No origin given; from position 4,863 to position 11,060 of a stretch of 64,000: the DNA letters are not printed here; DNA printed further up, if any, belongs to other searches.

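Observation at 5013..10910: AT-rich island encoding a 1965-aa orphan protein between ccmAB and ligA: best candidate for an undescribed function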

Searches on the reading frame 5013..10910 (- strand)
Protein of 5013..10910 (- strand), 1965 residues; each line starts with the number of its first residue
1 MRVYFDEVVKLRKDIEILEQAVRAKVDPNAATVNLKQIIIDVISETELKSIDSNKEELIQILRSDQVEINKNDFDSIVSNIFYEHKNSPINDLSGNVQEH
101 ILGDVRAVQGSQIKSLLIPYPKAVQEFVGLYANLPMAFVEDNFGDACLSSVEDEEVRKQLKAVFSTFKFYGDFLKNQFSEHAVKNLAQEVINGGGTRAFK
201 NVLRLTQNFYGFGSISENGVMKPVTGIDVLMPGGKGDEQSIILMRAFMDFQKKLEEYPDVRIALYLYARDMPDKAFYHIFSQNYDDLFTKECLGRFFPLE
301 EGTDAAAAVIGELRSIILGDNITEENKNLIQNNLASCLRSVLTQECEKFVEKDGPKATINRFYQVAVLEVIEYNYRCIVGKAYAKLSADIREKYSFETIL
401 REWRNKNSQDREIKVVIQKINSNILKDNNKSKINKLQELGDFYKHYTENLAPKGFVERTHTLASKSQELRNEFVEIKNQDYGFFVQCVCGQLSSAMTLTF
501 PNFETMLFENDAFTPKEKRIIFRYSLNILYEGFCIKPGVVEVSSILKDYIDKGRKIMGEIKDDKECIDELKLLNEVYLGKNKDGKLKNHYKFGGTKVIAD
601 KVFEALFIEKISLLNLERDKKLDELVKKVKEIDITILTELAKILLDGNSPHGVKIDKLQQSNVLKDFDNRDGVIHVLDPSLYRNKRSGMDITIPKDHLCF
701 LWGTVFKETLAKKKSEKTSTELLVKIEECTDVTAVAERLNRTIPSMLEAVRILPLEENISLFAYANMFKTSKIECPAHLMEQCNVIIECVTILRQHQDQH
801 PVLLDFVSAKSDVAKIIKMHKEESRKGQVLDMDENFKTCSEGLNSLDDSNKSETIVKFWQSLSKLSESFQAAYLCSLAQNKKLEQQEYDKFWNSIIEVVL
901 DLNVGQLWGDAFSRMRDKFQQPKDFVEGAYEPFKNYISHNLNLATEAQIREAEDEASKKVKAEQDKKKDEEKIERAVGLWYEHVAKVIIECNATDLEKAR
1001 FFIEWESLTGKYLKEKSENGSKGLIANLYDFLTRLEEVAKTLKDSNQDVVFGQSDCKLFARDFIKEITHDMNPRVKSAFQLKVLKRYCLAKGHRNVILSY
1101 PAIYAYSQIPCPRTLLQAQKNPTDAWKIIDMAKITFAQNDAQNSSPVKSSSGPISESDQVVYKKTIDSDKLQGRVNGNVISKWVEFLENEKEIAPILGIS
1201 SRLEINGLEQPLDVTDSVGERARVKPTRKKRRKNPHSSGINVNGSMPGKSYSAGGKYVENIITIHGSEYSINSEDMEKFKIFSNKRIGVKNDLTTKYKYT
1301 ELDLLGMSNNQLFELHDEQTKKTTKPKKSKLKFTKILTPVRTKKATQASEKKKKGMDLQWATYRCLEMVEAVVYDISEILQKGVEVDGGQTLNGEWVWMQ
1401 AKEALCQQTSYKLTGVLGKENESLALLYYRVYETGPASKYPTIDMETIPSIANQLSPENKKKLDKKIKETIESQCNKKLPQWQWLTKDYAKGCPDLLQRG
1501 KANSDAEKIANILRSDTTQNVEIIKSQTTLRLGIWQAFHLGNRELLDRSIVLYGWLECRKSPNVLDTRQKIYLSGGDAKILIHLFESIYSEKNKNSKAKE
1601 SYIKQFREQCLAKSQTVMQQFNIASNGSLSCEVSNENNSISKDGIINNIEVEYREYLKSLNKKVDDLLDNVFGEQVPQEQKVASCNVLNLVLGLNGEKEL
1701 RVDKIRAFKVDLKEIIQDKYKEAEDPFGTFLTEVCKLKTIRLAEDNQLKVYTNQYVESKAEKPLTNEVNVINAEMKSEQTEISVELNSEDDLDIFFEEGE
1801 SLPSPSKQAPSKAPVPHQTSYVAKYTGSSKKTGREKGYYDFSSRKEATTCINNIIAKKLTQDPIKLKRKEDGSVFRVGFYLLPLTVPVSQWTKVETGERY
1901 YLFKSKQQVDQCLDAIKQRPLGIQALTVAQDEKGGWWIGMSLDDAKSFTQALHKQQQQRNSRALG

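Call 5: search_protein_families(library=pfam, proteins=[window:5013-10910:-], max_evalue=1)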
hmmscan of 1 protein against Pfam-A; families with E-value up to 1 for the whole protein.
window:5013-10910:- (1965 aa): 2 families
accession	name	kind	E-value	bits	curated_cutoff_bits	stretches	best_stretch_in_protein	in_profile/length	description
PF19486.4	DUF6022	-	0.043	14.1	25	0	82-160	3-79/155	Family of unknown function (DUF6022)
PF13045.11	DUF3905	-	0.073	13.6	27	1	70-102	29-61/84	Protein of unknown function (DUF3905)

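Call 6: search_protein_families(library=ncbifam, proteins=[window:5013-10910:-], max_evalue=1)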
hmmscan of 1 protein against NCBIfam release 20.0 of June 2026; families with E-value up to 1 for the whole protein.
window:5013-10910:- (1965 aa): 1 family
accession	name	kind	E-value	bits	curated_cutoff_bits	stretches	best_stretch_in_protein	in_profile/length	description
TIGR02937.1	sigma70-ECF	superfamily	0.032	13.9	42.9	0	1718-1787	44-112/165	sigma-70 family RNA polymerase sigma factor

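Call 7: search_solved_structures(query=window:5013-10910:-, max_evalue=1)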
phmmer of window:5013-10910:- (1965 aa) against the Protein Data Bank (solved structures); distinct sequences matched with E-value up to 1: 0.

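Call 9: find_homologous_proteins(query=window:5013-10910:-)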
Query window:5013-10910:- (1965 aa): 1 proteins with E <= 0.001 among 7922 candidates.
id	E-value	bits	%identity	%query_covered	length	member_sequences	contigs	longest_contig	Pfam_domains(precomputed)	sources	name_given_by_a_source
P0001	0.0e+0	4427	100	100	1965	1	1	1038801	-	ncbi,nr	ncbi:MAG: hypothetical protein IPP74_02020 [Alphaproteobacteria bacterium]|nr:hypothetical protein [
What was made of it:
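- It sits between core genes on a 1.04-Mb contig (call 9).
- Tried and rejected: 5.8 billion proteins, word-indexed: only the protein itself (call 9).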

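Call 46: find_related_loci(query=window:5013-10910:-, collection=metagenome_contigs, flank=5000)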
Query window:5013-10910:- (1965 aa) in metagenome_contigs; peptide patterns used: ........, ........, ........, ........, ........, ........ (x = any residue, [..] = any of these).
72 stretches matched a pattern, but none encodes a relative of the query by tblastn (E <= 1e-3).

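Call 47: search_dna_similar(query=window:5016-10910:-, collection=plasmids, mode=protein, max_evalue=0.001)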
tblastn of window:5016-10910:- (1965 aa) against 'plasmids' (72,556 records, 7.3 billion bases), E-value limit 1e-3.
No match.

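Call 49: search_dna_similar(query=window:5016-10910:-, collection=phages, mode=protein, max_evalue=0.001)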
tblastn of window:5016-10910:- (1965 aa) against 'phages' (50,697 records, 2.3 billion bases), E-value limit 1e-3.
No match.
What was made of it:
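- Tried and rejected: tblastn against plasmids and phages (calls 47, 49).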

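Call 66: search_protein_families(library=padloc, proteins=[window:5013-10910:-], max_evalue=0.1)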
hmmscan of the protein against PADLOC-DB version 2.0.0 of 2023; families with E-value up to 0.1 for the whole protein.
window:5013-10910:- (1965 aa): 0 families

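Call 67: search_protein_families(library=phrogs, proteins=[window:5013-10910:-], max_evalue=0.1)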
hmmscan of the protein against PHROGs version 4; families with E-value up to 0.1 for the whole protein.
window:5013-10910:- (1965 aa): 0 families

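Call 89: find_related_loci(query=window:5013-10910:-, collection=viral_contigs, flank=5000)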
Query window:5013-10910:- (1965 aa) in viral_contigs; peptide patterns used: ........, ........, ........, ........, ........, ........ (x = any residue, [..] = any of these).
10 stretches matched a pattern, but none encodes a relative of the query by tblastn (E <= 1e-3).
